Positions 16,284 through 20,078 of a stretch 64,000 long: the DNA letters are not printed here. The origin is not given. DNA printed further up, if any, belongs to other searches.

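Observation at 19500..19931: ZorD-like helicase carries a C-terminal Mrr-type PD-(D/E)xK nuclease module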

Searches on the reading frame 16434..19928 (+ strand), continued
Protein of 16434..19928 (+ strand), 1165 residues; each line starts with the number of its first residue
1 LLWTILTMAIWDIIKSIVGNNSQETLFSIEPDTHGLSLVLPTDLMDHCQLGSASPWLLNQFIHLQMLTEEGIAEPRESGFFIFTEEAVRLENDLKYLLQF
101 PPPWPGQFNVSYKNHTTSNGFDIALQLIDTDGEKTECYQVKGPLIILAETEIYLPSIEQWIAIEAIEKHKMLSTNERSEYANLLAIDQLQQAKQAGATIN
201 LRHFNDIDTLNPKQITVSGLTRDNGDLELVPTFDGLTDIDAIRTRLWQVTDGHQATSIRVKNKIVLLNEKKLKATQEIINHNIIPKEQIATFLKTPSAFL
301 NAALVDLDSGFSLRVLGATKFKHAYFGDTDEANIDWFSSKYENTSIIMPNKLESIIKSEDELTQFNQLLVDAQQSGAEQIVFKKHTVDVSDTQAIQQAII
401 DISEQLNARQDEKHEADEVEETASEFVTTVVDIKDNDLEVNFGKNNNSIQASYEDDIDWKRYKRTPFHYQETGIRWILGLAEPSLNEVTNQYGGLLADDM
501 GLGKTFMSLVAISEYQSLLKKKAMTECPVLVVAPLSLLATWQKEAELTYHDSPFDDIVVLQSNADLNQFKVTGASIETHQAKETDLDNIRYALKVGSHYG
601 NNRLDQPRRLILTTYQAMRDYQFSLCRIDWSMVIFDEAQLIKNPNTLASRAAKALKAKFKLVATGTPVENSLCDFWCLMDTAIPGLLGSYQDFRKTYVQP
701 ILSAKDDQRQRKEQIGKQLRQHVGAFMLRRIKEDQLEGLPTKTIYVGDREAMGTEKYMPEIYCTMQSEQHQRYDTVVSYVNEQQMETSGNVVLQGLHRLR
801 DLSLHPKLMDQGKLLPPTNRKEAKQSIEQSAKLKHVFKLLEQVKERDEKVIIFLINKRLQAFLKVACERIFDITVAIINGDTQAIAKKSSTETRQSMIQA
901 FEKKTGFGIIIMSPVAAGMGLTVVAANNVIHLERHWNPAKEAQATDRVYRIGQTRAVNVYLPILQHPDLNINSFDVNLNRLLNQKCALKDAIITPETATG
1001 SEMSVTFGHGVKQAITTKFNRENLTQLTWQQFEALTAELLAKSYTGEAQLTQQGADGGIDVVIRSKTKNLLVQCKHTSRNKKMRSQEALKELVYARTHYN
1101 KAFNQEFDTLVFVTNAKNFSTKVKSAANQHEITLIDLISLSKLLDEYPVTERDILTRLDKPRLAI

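Call 48: predict_structure(alignment_id=A2)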
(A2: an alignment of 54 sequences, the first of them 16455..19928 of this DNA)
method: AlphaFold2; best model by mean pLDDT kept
length: 1158 residues; sequences in the alignment: 54
mean_pLDDT: 83.5   pTM: 0.61
mean pLDDT of the five models: 83.5, 82.5, 80.5, 79.8, 78.6
residues with pLDDT >= 90: 532; 70-90: 448; 50-70: 120; < 50: 58
segments of 3 or more residues with pLDDT < 50: 12-15, 301-306, 317-337, 405-416, 430-434
pLDDT, mean of each block of 10 residues (from residue 1): 51 62 93 92 89 93 89 95 92 94 94 94 91 93 92 95 93 95 94 90 88 88 85 87 86 91 91 91 71 70 50 56 36 49 83 89 76 79 85 87 46 50 69 49 76 90 89 86 79 76 95 90 92 90 93 90 89 65 83 92 95 92 93 77 88 83 73 86 77 71 76 84 65 86 85 93 91 81 77 93 84 93 95 96 94 95 95 82 85 92 86 77 89 76 80 95 88 79 55 62 68 86 92 94 79 92 93 81 91 90 94 93 94 93 91 84
secondary structure, 60 per line:
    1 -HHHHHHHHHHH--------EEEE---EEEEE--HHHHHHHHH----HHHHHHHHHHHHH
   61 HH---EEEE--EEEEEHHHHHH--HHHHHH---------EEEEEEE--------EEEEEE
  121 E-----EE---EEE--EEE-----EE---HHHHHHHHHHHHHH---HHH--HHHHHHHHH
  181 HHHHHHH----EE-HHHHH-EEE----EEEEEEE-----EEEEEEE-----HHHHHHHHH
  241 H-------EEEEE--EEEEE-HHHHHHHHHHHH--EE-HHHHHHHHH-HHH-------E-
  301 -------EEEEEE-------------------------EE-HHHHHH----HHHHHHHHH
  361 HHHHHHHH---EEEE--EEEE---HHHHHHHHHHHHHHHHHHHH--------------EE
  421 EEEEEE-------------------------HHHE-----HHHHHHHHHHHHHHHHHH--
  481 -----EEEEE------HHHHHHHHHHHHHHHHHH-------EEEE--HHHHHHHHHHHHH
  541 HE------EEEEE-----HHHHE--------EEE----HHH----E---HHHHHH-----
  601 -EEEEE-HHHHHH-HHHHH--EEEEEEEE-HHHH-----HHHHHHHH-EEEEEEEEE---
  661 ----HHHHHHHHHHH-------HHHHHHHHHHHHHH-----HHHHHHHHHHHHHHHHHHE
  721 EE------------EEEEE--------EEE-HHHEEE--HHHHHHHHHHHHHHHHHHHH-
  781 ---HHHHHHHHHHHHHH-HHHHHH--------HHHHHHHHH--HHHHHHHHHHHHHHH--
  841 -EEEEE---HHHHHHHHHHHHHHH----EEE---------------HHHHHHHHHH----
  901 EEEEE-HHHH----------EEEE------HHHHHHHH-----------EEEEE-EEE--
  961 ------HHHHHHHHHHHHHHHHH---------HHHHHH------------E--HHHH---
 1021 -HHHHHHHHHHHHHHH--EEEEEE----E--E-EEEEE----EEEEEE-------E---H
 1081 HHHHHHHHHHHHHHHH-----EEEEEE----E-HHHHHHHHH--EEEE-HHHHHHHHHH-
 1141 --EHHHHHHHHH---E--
elements in order (helices of 4 or more, strands of 3 or more residues): H2-12 E21-24 E28-32 H35-43 H48-62 E66-69 E72-76 H77-82 H85-90 E100-106 E115-121 E132-134 E137-139 H150-163 H172-187 H195-199 E201-203 E208-214 E220-226 H232-241 E249-253 E256-260 H262-273 H279-287 E308-313 H342-347 H352-368 E372-375 E378-381 H385-404 E419-426 H461-478 E486-490 H497-514 E522-525 H528-541 E549-553 H559-562 E572-574 H590-595 E602-606 H608-613 H615-619 E622-629 H631-634 H640-647 E649-657 H665-675 H683-696 H702-719 E720-722 E735-739 E748-750 E755-757 H760-779 H784-797 H799-804 H813-821 H824-838 E842-846 H850-864 E869-871 H887-896 E901-905 H907-910 E921-924 H931-938 E950-954 E956-958 H967-983 H993-998 H1014-1017 H1022-1036 E1039-1044 E1054-1058 E1063-1068 H1080-1096 E1102-1107 H1114-1122 E1125-1128 H1130-1139 H1144-1152

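Call 51: fold_search(model_id=the predicted structure, library=pdb)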
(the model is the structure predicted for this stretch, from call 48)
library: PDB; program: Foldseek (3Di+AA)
matches with E <= 10: 1333; with E <= 0.001: 579
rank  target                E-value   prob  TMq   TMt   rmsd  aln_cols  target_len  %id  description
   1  8qy7                  7.6e-50  1.00  0.39  0.49  31.0      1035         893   25  Zorya anti-bacteriophage defense system ZorD apo form (released 2024-11-06)
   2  7oo3_b                2.9e-26  1.00  0.35  0.72   6.3       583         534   23  Pol II-CSB-CSA-DDB1-UVSSA (Structure1) (released 2021-10-06)
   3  7oob_b                5.8e-26  1.00  0.34  0.72  14.2       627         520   22  Pol II-CSB-CSA-DDB1-UVSSA-ADPBeF3 (Structure2) (released 2021-10-13)
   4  1z63_A                5.8e-26  1.00  0.20  0.47  21.0       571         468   26  Sulfolobus solfataricus SWI2/SNF2 ATPase core in complex with dsDNA (released 2005-05-17)
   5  7oop_b                1.4e-25  1.00  0.35  0.71   5.5       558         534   23  Pol II-CSB-CSA-DDB1-UVSSA-PAF-SPT6 (Structure 3) (released 2021-10-06)
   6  9hwg_b                1.9e-25  1.00  0.34  0.72  14.2       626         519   22  Structure of the transcribing Pol II-TCR-RECQL5 complex (released 2025-07-16)
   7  7zke_E                2.1e-25  1.00  0.33  0.24   5.6       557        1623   22  Mot1:TBP:DNA - pre-hydrolysis state (released 2023-04-26)
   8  8atf_G                2.2e-25  1.00  0.34  0.83   5.6       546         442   23  Nucleosome-bound Ino80 ATPase (released 2022-12-14)
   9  9jnu_K                2.9e-25  1.00  0.33  0.70  15.6       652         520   22  Structure of isw1-nucleosome complex in ADP state (released 2025-04-09)
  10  8oo9_G                7.6e-25  1.00  0.33  0.81   6.2       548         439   22  CryoEM Structure INO80core Hexasome complex ATPase-DNA refinement state1 (released 2023-07-26)
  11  6ryr_W                1.2e-24  1.00  0.34  0.53  16.7       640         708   21  Nucleosome-CHD4 complex structure (single CHD4 copy) (released 2020-07-15)
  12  9bz0_b                1.8e-24  1.00  0.34  0.60   7.7       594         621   22  Structure of an STK19-containing TC-NER complex (released 2024-12-25)
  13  9lj2_K                1.9e-24  1.00  0.35  0.64   7.1       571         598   24  Structure of isw1-nucleosome double-bound complex in ADP-ADP+ state (released 2025-04-09)
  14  9jo5_K                2.0e-24  1.00  0.35  0.63   6.2       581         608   24  Structure of isw1-nucleosome complex in ADP-B state (released 2025-04-09)
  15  9jnp_K                2.6e-24  1.00  0.33  0.77   5.4       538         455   25  Structure of isw1-nucleosome complex in ATP state (released 2025-04-09)
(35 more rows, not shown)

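Call 53: find_encoding_contigs(protein=P0095, flank=7000, max_places=1)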
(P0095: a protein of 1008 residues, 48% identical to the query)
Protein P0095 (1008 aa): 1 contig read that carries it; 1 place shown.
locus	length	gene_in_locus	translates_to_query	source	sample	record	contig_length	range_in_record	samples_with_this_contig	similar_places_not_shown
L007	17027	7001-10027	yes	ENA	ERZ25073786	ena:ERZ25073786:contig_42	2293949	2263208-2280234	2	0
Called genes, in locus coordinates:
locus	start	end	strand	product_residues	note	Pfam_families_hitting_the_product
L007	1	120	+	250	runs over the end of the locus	-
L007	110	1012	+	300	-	-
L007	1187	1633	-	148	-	PF01850:PIN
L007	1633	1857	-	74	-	PF22513:FitA-like_RHH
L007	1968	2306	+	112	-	PF01381:HTH_3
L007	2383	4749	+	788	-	PF28082:ZorA-like_t1, PF01442:Apolipoprotein (weak)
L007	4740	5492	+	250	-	PF00691:OmpA (weak)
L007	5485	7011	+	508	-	PF15611:EH_Signature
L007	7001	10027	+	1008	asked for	PF00176:SNF2-rel_dom, PF00271:Helicase_C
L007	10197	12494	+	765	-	PF00004:AAA (faint), PF28530:DUF8426, PF07728:AAA_5, PF28529:McrB_lid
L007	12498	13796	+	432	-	PF10117:McrBC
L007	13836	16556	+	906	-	PF13091:PLDc_2, PF04851:ResIII, PF00176:SNF2-rel_dom, PF00270:DEAD (faint), PF00271:Helicase_C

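Call 54: find_encoding_contigs(protein=P0099, flank=7000, max_places=1)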
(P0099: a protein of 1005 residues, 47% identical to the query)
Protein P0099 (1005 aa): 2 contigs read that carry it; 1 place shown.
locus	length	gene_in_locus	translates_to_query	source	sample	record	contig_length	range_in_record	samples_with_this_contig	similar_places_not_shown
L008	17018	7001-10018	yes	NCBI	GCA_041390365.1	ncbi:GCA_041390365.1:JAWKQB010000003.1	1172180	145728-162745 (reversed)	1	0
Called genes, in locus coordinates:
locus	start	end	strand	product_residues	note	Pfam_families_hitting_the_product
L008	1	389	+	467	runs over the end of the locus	PF00078:RVT_1, PF08388:GIIM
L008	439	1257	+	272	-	PF14267:DUF4357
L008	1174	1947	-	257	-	-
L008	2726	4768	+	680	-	PF28082:ZorA-like_t1, PF01618:MotA_ExbB (weak)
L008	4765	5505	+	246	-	PF00691:OmpA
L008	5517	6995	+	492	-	PF15611:EH_Signature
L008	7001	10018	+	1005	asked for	PF00176:SNF2-rel_dom, PF04851:ResIII (faint), PF00271:Helicase_C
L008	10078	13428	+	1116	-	PF13086:AAA_11, PF13245:AAA_19 (weak), PF13604:AAA_30 (weak), PF01443:Viral_helicase1 (faint), PF13086:AAA_11, PF13087:AAA_12, PF04480:DUF559 (weak), PF18741:MTES_1575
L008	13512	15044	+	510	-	PF12161:HsdM_N, PF02384:N6_Mtase, PF01170:UPF0020 (weak)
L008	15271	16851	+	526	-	PF12161:HsdM_N, PF02384:N6_Mtase, PF07669:Eco57I (faint)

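Call 55: find_encoding_contigs(protein=P0069, flank=7000, max_places=1)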
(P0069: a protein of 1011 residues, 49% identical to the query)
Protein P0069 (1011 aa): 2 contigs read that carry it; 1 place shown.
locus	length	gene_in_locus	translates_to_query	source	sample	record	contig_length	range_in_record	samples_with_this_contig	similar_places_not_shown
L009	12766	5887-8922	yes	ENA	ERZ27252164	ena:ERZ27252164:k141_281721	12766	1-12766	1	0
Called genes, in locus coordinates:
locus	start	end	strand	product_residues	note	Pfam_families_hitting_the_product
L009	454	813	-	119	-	-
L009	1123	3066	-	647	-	PF00072:Response_reg, PF00989:PAS, PF08448:PAS_4, PF13426:PAS_9, PF08447:PAS_3, PF00512:HisKA, PF02518:HATPase_c, PF00072:Response_reg, +2 more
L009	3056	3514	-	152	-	PF00072:Response_reg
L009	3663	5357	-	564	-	PF00989:PAS (faint), PF08448:PAS_4 (weak), PF13426:PAS_9, PF02518:HATPase_c, PF14501:HATPase_c_5 (weak)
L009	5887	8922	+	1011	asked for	PF00176:SNF2-rel_dom, PF04851:ResIII (weak), PF00271:Helicase_C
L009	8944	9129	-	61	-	-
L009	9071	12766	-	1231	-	?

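Call 58: find_related_loci(query=A2, collection=genome_contigs, flank=6000)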
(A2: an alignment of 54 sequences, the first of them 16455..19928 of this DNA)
Query A2 (1158 aa) in genome_contigs; peptide patterns used: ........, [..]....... (x = any residue, [..] = any of these).
600 stretches matched a pattern (row limit reached: there are more); 595 encode a relative of the query (tblastn E <= 1e-3); the best 80 are kept; 80 distinct loci.
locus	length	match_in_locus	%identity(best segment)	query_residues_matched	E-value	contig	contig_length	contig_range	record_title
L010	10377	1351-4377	43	1-1001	0e+0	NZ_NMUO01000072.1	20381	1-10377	Zobellella denitrificans strain ZD1 NODE_72, whole genome shotgun sequence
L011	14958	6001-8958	42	2-989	0e+0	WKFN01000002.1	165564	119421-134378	MAG: Alteromonadaceae bacterium isolate MAG12 k99_208600, whole genome shotgun sequence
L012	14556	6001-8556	31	261-1147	2e-104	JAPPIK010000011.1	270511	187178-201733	MAG: Candidatus Poribacteria bacterium isolate RHO2_bin_20 NODE_42_length_270511_cov_41.272688, whole genome shotgun seq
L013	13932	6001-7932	35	462-1143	2e-92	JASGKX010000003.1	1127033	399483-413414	MAG: Rhodocyclaceae bacterium isolate 5N065 JMF-2111-06-0005.ont.bin.65_2, whole genome shotgun sequence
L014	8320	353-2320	33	462-1150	2e-87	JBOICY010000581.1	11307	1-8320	MAG: Methylococcales bacterium isolate H1-B1_metabat2.bin.32 k127_533351, whole genome shotgun sequence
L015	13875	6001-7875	34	486-1147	1e-87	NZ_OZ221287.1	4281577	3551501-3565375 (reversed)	Pararobbsia alpina isolate ABIP432 chromosome 1, complete sequence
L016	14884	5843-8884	41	22-997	0e+0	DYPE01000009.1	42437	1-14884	MAG TPA_asm: Dichelobacter nodosus isolate SulCav_GS09_5_53_48 SulCav_GS09_5_1158_length_42437_cov_25_283257, whole geno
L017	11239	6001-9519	47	1-1157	0e+0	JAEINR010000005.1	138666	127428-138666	MAG: Desulfobacterium sp. isolate MAG9 NODE_133_length_138666_cov_9.602479, whole genome shotgun sequence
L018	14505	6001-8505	26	57-987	7e-69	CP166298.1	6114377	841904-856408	Paenibacillus tarimensis strain bc-1 chromosome, complete genome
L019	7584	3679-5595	28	264-986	2e-59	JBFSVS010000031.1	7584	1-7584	MAG: Holophagaceae bacterium isolate 3300028083_5 Ga0255190_1000346, whole genome shotgun sequence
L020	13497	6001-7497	30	425-997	3e-59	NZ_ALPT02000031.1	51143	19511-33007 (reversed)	Alkalihalobacillus alcalophilus ATCC 27647 = CGMCC 1.3604 strain AV1934 contig00031, whole genome shotgun sequence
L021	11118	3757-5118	30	462-999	7e-59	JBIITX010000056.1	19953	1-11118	MAG: Bryobacter sp. isolate ME2004-08-06_3300043437_group2_bin122 Rohwer_bin1_scaffold_2144_c1, whole genome shotgun seq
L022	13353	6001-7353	31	462-997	4e-58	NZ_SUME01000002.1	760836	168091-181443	Sphingobacterium olei strain HAL-9 Scaffold2, whole genome shotgun sequence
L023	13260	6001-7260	32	455-952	1e-57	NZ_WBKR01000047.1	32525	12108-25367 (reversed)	Micromonospora sp. ALFpr18c PR18C000047, whole genome shotgun sequence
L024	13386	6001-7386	31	442-987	1e-57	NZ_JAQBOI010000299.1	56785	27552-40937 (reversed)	MAG: Mucilaginibacter sp. isolate RYN_316 scaffold_3865252, whole genome shotgun sequence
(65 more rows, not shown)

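Call 59: list_cluster_members(proteins=[P0043, P0048, P0001])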
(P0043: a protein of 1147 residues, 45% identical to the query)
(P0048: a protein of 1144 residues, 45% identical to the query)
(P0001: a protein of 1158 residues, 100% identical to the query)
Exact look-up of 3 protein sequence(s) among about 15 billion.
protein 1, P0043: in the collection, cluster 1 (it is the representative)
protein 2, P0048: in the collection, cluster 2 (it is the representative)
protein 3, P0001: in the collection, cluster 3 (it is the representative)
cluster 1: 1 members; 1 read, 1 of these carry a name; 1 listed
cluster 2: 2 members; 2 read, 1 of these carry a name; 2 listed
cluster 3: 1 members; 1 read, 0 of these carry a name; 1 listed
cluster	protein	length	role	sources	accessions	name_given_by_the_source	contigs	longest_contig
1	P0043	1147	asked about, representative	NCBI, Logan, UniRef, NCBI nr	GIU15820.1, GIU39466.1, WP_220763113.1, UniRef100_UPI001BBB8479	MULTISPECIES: SNF2-related protein [unclassified Shewanella] | SNF2-related protein n=1 Tax=unclassified Shewanella TaxID=196818 RepID=UPI001BBB8479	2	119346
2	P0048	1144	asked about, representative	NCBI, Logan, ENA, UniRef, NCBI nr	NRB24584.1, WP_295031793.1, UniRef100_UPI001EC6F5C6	SNF2-related protein [Shewanella sp.] | SNF2-related protein n=1 Tax=Shewanella sp. TaxID=50422 RepID=UPI001EC6F5C6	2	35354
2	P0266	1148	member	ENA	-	-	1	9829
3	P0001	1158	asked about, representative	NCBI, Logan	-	-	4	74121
